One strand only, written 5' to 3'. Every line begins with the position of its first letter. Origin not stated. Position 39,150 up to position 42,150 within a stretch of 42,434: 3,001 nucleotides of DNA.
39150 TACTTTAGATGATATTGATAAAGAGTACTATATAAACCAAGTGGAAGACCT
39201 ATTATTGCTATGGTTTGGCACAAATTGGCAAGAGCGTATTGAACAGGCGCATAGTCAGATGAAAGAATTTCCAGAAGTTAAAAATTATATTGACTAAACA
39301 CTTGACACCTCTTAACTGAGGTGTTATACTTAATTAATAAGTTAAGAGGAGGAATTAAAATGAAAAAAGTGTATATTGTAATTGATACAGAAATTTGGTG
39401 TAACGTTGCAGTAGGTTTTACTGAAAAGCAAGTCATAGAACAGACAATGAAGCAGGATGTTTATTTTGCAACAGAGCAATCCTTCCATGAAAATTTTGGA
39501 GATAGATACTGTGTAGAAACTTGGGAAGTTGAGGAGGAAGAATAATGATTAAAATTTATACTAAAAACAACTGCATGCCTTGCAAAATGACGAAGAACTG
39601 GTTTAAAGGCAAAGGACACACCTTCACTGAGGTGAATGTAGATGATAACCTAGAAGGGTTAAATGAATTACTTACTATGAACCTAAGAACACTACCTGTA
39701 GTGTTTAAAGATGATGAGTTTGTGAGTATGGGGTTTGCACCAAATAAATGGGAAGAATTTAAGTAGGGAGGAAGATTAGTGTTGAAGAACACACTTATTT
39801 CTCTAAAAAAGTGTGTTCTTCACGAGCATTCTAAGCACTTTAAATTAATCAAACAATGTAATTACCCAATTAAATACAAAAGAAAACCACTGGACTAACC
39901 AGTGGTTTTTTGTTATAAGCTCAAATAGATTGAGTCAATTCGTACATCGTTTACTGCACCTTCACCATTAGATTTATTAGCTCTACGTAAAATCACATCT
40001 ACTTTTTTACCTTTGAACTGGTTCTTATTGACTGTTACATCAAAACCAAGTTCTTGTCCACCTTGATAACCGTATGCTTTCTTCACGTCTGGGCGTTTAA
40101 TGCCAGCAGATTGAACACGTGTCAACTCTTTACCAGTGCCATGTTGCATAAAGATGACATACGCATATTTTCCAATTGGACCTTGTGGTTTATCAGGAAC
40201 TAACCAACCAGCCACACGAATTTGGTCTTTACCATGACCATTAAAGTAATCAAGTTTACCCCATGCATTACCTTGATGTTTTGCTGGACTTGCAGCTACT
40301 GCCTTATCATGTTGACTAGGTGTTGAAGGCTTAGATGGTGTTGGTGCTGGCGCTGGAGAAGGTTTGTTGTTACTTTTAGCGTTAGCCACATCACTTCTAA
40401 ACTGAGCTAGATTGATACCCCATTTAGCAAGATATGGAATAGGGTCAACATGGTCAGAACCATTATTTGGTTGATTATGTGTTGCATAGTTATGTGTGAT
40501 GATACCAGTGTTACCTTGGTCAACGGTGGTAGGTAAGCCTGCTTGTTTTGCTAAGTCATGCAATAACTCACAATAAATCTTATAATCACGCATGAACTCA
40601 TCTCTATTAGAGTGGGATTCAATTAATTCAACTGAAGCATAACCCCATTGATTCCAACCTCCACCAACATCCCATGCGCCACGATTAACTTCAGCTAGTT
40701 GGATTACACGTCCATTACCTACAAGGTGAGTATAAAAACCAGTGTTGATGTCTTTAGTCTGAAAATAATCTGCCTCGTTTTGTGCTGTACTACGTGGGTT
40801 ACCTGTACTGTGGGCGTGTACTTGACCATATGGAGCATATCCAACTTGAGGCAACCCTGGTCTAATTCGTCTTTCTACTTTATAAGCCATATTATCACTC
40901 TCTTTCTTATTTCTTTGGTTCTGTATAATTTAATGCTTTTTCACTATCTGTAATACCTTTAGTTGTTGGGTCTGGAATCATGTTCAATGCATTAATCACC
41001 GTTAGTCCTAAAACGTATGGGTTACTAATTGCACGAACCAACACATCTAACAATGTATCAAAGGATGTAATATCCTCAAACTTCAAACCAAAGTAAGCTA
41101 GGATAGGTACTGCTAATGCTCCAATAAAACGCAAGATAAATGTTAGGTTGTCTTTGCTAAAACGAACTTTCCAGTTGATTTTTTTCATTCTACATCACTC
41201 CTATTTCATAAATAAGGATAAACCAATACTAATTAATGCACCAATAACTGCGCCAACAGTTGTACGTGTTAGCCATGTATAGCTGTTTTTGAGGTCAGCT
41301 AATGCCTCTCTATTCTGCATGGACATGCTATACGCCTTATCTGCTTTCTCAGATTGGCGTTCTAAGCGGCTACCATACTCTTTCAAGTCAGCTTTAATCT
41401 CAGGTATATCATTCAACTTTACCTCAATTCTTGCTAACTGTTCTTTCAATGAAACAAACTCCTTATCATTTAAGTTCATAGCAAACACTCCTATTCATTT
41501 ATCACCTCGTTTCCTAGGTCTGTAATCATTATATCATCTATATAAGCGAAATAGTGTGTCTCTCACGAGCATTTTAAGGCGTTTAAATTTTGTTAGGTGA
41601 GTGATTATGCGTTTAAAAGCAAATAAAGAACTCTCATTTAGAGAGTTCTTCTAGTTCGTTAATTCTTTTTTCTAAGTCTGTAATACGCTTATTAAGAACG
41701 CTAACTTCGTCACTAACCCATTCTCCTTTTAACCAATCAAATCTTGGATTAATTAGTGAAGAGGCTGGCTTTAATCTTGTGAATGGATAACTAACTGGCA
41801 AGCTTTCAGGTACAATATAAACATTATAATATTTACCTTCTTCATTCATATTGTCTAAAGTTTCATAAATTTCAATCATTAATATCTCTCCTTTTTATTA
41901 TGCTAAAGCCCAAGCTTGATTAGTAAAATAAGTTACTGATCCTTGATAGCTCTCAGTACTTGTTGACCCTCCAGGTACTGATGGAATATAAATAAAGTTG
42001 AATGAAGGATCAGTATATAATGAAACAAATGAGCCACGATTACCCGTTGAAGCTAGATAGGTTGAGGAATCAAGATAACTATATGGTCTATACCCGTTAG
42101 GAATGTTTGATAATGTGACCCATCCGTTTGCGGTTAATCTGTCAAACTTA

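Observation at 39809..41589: ~38-bp direct repeats bracket the holin-holin-amidase lysis cassette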

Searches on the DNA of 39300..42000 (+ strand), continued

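Call 15: get_annotated_region(hit=H5, flank=1500)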
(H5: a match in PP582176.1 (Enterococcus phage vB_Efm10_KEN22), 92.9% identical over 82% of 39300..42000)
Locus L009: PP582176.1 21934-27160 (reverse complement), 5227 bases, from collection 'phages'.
description: Enterococcus phage vB_Efm10_KEN22, complete genome.
organism: Enterococcus phage vB_Efm10_KEN22 (NCBI taxid 3135753)
taxonomy: Viruses; Duplodnaviria; Heunggongvirae; Uroviricota; Caudoviricetes
host: Enterococcus faecium; source: sewage; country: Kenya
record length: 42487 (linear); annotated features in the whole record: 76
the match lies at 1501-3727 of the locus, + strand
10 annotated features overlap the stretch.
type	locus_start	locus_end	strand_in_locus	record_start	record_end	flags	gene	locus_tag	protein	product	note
CDS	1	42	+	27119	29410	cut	-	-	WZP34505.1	DNA polymerase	-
CDS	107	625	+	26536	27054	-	-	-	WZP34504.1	HNH endonuclease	-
CDS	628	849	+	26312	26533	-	-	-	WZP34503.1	thioredoxin domain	-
CDS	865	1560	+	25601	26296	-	-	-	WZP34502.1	thymidylate kinase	-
CDS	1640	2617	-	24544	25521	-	-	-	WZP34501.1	endolysin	-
CDS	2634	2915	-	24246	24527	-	-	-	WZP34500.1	holin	-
CDS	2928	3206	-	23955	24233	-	-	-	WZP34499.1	holin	-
CDS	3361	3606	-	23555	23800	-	-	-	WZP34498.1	hypothetical protein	-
CDS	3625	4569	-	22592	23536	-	-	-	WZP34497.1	virion structural protein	-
CDS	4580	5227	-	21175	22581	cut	-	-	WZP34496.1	minor tail protein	-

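Call 16: get_annotated_region(hit=H6, flank=1500)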
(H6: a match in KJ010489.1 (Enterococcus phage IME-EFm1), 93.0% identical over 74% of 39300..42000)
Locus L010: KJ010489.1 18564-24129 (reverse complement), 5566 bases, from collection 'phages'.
description: Enterococcus phage IME-EFm1, complete genome.
organism: Enterococcus phage IME-EFm1 (NCBI taxid 1445858)
taxonomy: Viruses; Duplodnaviria; Heunggongvirae; Uroviricota; Caudoviricetes
host: Enterococcus faecium; source: -; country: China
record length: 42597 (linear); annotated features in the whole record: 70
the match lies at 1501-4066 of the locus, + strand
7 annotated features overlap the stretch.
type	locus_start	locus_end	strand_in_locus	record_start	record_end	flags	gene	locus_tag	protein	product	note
CDS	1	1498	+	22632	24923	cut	-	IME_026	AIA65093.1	DNA polymerase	-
CDS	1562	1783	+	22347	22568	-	-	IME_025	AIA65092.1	hypothetical protein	-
CDS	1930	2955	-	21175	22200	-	-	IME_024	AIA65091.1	N-acetylmuramoyl-L-alanine amidase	-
CDS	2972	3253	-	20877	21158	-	-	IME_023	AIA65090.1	holin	-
CDS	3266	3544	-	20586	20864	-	-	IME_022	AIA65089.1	holin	-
CDS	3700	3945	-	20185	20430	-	-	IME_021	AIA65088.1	hypothetical protein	-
CDS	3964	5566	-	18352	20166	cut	-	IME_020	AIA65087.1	tail assembly protein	-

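Call 17: get_annotated_region(hit=H8, flank=1500)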
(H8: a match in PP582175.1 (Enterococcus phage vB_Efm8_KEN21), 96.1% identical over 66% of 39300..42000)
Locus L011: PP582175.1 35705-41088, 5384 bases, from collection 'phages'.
description: Enterococcus phage vB_Efm8_KEN21, complete genome.
organism: Enterococcus phage vB_Efm8_KEN21 (NCBI taxid 3135752)
taxonomy: Viruses; Duplodnaviria; Heunggongvirae; Uroviricota; Caudoviricetes
host: Enterococcus faecium 80; source: sewage; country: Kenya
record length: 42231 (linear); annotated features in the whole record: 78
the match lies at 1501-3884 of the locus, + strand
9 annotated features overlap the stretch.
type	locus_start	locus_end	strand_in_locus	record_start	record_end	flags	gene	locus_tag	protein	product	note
CDS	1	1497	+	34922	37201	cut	-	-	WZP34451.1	DNA polymerase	-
CDS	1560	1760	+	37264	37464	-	-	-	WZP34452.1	hypothetical protein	-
CDS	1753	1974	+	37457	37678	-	-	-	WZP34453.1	thioredoxin domain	-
CDS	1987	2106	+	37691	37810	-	-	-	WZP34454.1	hypothetical protein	-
CDS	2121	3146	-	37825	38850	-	-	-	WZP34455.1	endolysin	-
CDS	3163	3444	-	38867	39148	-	-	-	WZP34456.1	holin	-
CDS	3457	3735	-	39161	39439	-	-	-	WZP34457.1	holin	-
CDS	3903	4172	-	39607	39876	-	-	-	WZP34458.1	hypothetical protein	-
CDS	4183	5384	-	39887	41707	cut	-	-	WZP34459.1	virion structural protein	-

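Call 18: get_annotated_region(hit=H9, flank=1500)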
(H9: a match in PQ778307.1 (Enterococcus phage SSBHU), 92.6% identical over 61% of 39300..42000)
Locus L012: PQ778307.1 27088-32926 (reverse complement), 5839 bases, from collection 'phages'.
description: Enterococcus phage SSBHU, complete genome.
organism: Enterococcus phage SSBHU (NCBI taxid 3388352)
taxonomy: Viruses
host: Enterococcus faecium ATCC 35667; source: moist soil; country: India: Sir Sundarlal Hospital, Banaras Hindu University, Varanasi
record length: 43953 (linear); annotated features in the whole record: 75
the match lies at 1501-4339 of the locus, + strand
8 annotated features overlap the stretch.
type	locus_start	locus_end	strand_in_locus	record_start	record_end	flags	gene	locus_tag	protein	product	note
CDS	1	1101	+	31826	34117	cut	-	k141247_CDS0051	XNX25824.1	DNA polymerase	-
CDS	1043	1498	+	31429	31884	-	-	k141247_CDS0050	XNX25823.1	HNH endonuclease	-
CDS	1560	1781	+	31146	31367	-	-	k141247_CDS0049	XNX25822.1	thioredoxin domain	-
CDS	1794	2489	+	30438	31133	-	-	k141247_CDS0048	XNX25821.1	thymidylate kinase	-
CDS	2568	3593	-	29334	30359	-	-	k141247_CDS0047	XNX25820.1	endolysin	-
CDS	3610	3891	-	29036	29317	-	-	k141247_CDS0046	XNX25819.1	holin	-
CDS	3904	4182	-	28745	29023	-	-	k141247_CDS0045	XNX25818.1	holin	-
CDS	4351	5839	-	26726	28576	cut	-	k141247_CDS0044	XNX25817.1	virion structural protein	-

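Call 19: get_annotated_region(hit=H11, flank=1500)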
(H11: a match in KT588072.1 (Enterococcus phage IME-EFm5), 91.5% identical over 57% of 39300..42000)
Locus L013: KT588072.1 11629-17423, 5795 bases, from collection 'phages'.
description: Enterococcus phage IME-EFm5, complete genome.
organism: Enterococcus phage IME-EFm5 (NCBI taxid 1718158)
taxonomy: Viruses; Duplodnaviria; Heunggongvirae; Uroviricota; Caudoviricetes
host: Enterococcus faecium; source: sewage; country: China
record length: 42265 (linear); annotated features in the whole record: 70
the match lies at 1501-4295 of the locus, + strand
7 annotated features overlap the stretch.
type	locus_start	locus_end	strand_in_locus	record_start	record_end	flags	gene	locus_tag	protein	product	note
CDS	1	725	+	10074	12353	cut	-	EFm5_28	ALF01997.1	DNA polymerase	-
CDS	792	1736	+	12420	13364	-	-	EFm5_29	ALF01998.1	DNA methylase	-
CDS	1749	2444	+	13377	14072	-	-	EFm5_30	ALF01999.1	hypothetical protein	gp051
CDS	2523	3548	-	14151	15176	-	-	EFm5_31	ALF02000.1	N-acetylmuramoyl-L-alanine amidase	-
CDS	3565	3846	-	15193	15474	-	-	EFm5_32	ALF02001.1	holin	-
CDS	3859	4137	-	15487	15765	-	-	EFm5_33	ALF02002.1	holin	-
CDS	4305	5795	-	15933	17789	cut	-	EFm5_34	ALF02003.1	tail assembly protein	-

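Call 20: get_annotated_region(hit=H13, flank=1500)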
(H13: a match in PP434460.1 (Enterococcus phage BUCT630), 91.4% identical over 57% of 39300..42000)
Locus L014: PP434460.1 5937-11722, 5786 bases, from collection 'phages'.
description: Enterococcus phage BUCT630, complete genome.
organism: Enterococcus phage BUCT630 (NCBI taxid 3127723)
taxonomy: Viruses; Duplodnaviria; Heunggongvirae; Uroviricota; Caudoviricetes
host: Enterococcus faecium; source: -; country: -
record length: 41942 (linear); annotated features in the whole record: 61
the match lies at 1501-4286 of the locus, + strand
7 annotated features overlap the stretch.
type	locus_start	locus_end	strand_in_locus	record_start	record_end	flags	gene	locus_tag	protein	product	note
CDS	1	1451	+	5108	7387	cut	-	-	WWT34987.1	DNA polymerase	-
CDS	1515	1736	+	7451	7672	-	-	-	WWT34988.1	arsenical resistance operon trans-acting repressor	-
CDS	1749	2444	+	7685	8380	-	-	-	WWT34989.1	thymidylate kinase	-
CDS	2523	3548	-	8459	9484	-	-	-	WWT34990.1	endolysin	-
CDS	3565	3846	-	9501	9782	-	-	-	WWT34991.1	holin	-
CDS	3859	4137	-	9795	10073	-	-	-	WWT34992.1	holin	-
CDS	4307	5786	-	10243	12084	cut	-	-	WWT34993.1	virion structural protein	-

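Call 35: search_rna_families(source=window, start=39300, end=42000, threshold=evalue, max_evalue=10)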
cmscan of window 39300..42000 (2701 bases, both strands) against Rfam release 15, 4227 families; matches with E-value up to 10: 6.
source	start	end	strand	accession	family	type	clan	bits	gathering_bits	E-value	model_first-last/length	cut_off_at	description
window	39756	39909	+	RF02693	psm_mec_RNA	Gene; sRNA;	-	24.2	85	2.5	1-143/143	no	psm_mec locus RNA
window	39840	39918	-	RF02351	psRNA14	Gene; sRNA;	-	22.3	60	1.3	1-84/84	no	Proteobacteria sRNA psRNA14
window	41620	41758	-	RF02713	MCS4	Gene; sRNA;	-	21.2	56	6.2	1-123/123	no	Mycoplasma sRNA MCS4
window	39492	39571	+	RF00526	snoMe28S-U3344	Gene; snRNA; snoRNA; CD-box;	-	20.6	50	3.2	1-83/83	no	Small nucleolar RNA Me28S-U3344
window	41831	41915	+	RF02181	ST7-AS2_1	Gene; lncRNA;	-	15.8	80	5.3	1-72/72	no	ST7 antisense RNA 2 conserved region 1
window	40197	40248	+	RF01933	bxd_5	Gene; lncRNA;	-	15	50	2.2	1-57/57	no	Bithoraxoid conserved region 5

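Call 58: search_dna_similar(query=L006:11-1240:+, collection=phages, mode=distant, max_rows=25)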
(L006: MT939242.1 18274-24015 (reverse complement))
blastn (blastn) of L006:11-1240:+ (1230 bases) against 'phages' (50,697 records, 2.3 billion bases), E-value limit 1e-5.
Records with a match: 1; places in all: 1; records where one place covers at least 80% of the query: 1.
Best place of each record, by identity: >=99% 1.
By first word of the organism name: Enterococcus 1.
By host as written in the record: Enterococcus sp. 1.
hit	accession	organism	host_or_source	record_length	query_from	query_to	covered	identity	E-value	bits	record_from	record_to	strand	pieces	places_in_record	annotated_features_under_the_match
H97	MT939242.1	Enterococcus phage 9184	Enterococcus sp.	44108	1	1230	100%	100.0%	0e+0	2219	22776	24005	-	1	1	ABC transporter ATP-binding protein | DNA polymerase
